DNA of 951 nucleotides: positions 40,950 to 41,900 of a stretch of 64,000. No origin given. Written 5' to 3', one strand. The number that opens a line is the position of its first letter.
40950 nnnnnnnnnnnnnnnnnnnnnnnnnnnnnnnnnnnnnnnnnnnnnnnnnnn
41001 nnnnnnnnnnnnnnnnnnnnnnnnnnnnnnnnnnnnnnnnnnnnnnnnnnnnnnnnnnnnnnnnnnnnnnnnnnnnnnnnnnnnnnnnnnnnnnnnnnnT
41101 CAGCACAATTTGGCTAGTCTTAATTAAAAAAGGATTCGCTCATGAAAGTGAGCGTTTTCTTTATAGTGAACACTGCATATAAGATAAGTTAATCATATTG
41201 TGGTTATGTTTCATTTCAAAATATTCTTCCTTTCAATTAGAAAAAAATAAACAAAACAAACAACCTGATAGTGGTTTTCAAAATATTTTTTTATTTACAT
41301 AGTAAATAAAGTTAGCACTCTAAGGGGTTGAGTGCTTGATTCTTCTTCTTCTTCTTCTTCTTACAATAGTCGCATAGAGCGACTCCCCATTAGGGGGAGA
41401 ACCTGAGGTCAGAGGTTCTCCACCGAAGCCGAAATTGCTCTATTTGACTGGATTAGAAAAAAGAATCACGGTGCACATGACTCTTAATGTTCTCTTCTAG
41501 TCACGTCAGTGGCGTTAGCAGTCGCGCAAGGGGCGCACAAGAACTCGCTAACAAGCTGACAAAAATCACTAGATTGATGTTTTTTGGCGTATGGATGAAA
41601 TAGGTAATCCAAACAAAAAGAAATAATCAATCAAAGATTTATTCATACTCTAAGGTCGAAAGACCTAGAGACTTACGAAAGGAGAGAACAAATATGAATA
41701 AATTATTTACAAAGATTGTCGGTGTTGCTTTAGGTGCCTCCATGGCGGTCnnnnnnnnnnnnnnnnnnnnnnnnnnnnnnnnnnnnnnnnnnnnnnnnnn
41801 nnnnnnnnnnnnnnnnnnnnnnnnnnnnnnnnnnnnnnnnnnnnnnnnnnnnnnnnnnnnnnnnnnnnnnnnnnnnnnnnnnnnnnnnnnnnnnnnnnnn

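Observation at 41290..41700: A (TTC)7 trinucleotide microsatellite, a CIRCE-like operator and a G+C-rich structured segment sit upstream of a 1090-aa surface protein gene.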

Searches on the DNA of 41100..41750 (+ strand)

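Call 5: search_rna_families(source=window, start=41100, end=41750, threshold=evalue, max_evalue=10, show_alignments=3)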
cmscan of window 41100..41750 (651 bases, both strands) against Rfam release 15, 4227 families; matches with E-value up to 10: 5.
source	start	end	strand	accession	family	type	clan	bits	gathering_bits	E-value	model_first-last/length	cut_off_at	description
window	41124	41166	+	RF04319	BTncRNA_FopS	Gene; sRNA;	-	23.9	56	0.28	28-71/71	no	Bacteroidetes FopS (family of paralogous sRNAs)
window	41624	41694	+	RF02980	freshwater-2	Cis-reg;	-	17.1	49.9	5.2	1-84/84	no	freshwater-2 RNA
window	41132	41247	-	RF00082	SraG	Gene; sRNA;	-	15.4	50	5.2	1-177/177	no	SraG RNA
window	41238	41350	-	RF01471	rliB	Gene; sRNA;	-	13.5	40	3.6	1-360/360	no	Listeria sRNA rliB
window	41654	41665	+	RF02975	DUF3800-XI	Gene; sRNA;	-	11.8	37.8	6.4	7-18/48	no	DUF3800-XI RNA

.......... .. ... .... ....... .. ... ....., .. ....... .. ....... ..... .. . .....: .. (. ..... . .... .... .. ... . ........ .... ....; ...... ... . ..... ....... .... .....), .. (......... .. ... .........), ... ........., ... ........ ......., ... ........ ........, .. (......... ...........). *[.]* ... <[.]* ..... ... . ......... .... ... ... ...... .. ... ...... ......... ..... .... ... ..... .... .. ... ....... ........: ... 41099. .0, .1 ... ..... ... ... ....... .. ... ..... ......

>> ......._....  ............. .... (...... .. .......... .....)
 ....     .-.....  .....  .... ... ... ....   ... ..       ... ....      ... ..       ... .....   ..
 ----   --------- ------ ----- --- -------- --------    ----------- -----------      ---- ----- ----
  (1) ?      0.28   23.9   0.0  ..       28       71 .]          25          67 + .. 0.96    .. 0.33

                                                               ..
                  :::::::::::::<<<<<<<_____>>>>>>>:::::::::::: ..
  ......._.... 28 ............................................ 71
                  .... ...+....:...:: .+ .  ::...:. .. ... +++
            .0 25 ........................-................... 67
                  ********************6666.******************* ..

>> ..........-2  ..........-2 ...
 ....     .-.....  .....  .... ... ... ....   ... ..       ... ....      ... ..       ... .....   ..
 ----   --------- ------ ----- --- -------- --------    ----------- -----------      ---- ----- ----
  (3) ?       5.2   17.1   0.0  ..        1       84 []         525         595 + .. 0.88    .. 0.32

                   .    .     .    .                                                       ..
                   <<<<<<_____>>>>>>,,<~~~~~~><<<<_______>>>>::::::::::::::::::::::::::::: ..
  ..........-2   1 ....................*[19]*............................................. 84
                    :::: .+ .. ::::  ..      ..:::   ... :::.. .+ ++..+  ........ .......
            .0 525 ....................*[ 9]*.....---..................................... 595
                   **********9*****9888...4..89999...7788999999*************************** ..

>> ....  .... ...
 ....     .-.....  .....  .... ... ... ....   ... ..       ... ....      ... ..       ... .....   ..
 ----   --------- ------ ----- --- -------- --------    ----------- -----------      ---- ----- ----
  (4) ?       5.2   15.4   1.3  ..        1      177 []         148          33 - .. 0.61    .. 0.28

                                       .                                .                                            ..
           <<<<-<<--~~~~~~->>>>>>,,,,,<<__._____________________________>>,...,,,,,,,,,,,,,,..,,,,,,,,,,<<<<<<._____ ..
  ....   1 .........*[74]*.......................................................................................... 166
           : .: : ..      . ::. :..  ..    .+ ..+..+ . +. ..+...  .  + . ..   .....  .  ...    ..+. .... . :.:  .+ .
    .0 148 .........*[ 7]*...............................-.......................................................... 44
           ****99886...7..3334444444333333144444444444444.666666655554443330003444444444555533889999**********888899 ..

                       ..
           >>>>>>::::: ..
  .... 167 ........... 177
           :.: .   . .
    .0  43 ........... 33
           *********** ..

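Call 15: search_dna_similar(query=window:41290-41700:+, collection=phages, mode=distant, max_evalue=1)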
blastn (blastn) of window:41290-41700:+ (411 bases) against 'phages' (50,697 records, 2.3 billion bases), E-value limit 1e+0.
Records with a match: 2; places in all: 2; records where one place covers at least 80% of the query: 0.
Best place of each record, by identity: 90-95% 1; 80-90% 1.
By first word of the organism name: Providencia 1; Vibrio 1.
By host as written in the record: Providencia stuartii 1; Vibrio breoganii 1.
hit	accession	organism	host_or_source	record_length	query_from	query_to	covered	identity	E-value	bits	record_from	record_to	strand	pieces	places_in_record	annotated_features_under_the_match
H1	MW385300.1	Providencia phage PSTRCR_121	Providencia stuartii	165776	318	351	8%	88.2%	4e-1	41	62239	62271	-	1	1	rI lysis inhibition regulator membrane protein | hypothetical protein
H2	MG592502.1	Vibrio phage 1.131.O._10N.222.49.A8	Vibrio breoganii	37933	3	29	7%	92.6%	4e-1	41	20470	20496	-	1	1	pectin lyase fold protein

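Call 16: search_dna_similar(query=window:41290-41700:+, collection=plasmids, mode=distant, max_evalue=1)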
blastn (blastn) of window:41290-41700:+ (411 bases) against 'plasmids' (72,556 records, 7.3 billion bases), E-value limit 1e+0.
Records with a match: 5; places in all: 6; records where one place covers at least 80% of the query: 0.
Best place of each record, by identity: 80-90% 5.
By first word of the organism name: Clostridium 5.
By predicted mobility (MOB-suite, as given by PLSDB): non-mobilizable 5.
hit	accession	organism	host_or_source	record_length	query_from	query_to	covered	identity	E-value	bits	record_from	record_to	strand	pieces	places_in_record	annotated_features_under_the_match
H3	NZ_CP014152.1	Clostridium botulinum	Microbial isolate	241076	321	358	9%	87.5%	4e-1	44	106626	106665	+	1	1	RNA-guided endonuclease TnpB family protein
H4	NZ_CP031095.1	Clostridium botulinum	Homo sapiens,human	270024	321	358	9%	87.5%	4e-1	44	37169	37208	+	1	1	none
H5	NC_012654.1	Clostridium botulinum Ba4 str. 657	-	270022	321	358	9%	87.5%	4e-1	44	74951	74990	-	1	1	none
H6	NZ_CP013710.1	Clostridium botulinum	Microbial isolate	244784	321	358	9%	87.5%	4e-1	44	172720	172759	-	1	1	RNA-guided endonuclease TnpB family protein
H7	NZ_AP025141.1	Clostridium botulinum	Homo sapiens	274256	321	358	9%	87.5%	4e-1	44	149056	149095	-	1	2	none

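Call 78: build_rna_model(alignment_id=A4)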
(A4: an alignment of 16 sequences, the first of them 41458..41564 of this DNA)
Model R1 built from alignment A4 (16 sequences, 124 columns); structure: RNAalifold consensus.
model positions 112; base pairs 25; branch points 1; effective number of sequences 3.51; information 0.59 bits per position. Calibrated on 0.2 Mb of random sequence (short: E-values are rough).
structure used (alignment columns):
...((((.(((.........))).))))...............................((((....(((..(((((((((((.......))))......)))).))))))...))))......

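Call 79: search_with_rna_model(model_id=R1, sources=[window, L011, L013, L014, L015, L017, L018, L019, L020, L021, L022, L023, L024, L025, L026, L027, L028, L029, L030, L031, L032, L033, L034, L036, L037, L038, L039, L040, L041, L043, L044, L045, L046, L048, L049, L050, L051, L053, L054, L055, L056, L057, L058, L062, L063], max_evalue=1, make_alignment=true)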
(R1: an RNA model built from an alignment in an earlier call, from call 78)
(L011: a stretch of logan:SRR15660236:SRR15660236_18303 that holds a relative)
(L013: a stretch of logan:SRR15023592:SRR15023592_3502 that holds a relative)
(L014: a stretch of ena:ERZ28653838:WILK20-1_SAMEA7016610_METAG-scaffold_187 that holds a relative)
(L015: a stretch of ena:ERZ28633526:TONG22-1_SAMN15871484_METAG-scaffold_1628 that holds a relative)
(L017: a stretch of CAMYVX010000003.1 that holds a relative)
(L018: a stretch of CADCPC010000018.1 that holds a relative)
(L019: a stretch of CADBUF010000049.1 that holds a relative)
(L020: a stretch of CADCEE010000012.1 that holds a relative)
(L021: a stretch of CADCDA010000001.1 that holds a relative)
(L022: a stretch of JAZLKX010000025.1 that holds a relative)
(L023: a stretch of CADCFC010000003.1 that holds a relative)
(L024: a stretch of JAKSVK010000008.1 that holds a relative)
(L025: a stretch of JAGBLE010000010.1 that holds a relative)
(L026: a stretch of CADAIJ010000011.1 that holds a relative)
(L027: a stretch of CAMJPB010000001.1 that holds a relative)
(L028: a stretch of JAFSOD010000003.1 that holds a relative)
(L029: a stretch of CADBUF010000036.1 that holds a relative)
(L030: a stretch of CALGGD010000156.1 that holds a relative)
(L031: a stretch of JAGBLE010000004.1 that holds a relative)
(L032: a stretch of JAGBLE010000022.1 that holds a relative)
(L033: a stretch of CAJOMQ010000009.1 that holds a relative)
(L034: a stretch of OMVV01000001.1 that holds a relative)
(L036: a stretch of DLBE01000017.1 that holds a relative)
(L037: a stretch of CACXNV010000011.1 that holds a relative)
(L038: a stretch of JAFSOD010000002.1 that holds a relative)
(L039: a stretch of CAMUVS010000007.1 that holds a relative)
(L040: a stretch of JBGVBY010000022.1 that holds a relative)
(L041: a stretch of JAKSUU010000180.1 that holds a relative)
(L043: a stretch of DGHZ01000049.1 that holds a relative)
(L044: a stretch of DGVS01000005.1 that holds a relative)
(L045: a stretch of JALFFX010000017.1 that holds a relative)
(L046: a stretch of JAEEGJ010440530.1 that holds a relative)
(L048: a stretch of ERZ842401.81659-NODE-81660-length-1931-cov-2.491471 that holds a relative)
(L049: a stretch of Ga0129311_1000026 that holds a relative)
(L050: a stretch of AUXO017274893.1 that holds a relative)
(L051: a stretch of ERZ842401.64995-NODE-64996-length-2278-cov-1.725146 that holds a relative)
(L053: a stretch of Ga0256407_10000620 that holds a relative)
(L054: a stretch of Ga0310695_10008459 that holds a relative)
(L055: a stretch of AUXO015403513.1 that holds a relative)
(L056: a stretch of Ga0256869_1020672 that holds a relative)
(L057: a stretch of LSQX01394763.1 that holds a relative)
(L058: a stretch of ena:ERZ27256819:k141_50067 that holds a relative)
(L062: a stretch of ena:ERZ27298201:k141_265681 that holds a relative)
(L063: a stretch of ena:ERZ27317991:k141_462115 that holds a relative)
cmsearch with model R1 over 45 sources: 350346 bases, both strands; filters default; matches with E-value up to 1: 31.
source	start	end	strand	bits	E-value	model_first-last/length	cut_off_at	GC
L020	1124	1235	-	121.5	9.3e-21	1-112/112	no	0.4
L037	2990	3102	-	119.2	2.6e-20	1-112/112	no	0.39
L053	882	994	-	116.6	8.4e-20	1-112/112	no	0.42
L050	5076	5188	-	114.3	2.3e-19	1-112/112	no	0.42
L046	275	386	+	111.4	8.5e-19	1-112/112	no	0.4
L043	4179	4290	-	110.2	1.5e-18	1-112/112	no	0.45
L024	6602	6713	+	108.5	3.1e-18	1-112/112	no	0.46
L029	3679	3790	-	106.7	7e-18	1-112/112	no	0.45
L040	5134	5243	-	106.6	7.4e-18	1-112/112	no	0.41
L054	9385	9496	-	102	5.9e-17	1-112/112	no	0.39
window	41458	41564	+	95.9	9.1e-16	1-112/112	no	0.48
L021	797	905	-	92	5.1e-15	1-112/112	no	0.39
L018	6784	6894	-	87.5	3.9e-14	1-112/112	no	0.39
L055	6126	6240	-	85.1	1.2e-13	1-112/112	no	0.3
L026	3888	4006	-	79.3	1.6e-12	1-112/112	no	0.33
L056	1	112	+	78.8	1.9e-12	3-112/112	5'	0.41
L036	779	890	-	75.3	9.3e-12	1-112/112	no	0.31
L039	6918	7025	+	67.6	3e-10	1-112/112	no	0.43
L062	556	665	+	59.6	1.1e-08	1-112/112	no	0.35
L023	149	223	-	57.4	2.9e-08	1-112/112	no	0.36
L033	314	431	-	48.5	1.5e-06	1-112/112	no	0.4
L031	1811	1935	+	38.6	0.00013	1-112/112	no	0.37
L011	138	250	+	37.2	0.00025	1-112/112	no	0.36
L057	1120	1241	+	35.4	0.00056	1-112/112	no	0.38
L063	398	495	+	32.9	0.0017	1-112/112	no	0.31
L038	4624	4711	+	32.9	0.0017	1-112/112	no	0.33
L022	432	473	+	26.7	0.027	1-112/112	no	0.24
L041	1521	1562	-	26.7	0.027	1-112/112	no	0.24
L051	1952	2019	+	25.3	0.052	1-112/112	no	0.32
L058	445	557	+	25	0.059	1-112/112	no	0.27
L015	2827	2932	+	23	0.14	1-112/112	no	0.33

Alignment A5: 31 matches aligned to the model, 170 columns, each read 5' to 3' on its own strand. Consensus structure (alignment columns), stored with it:
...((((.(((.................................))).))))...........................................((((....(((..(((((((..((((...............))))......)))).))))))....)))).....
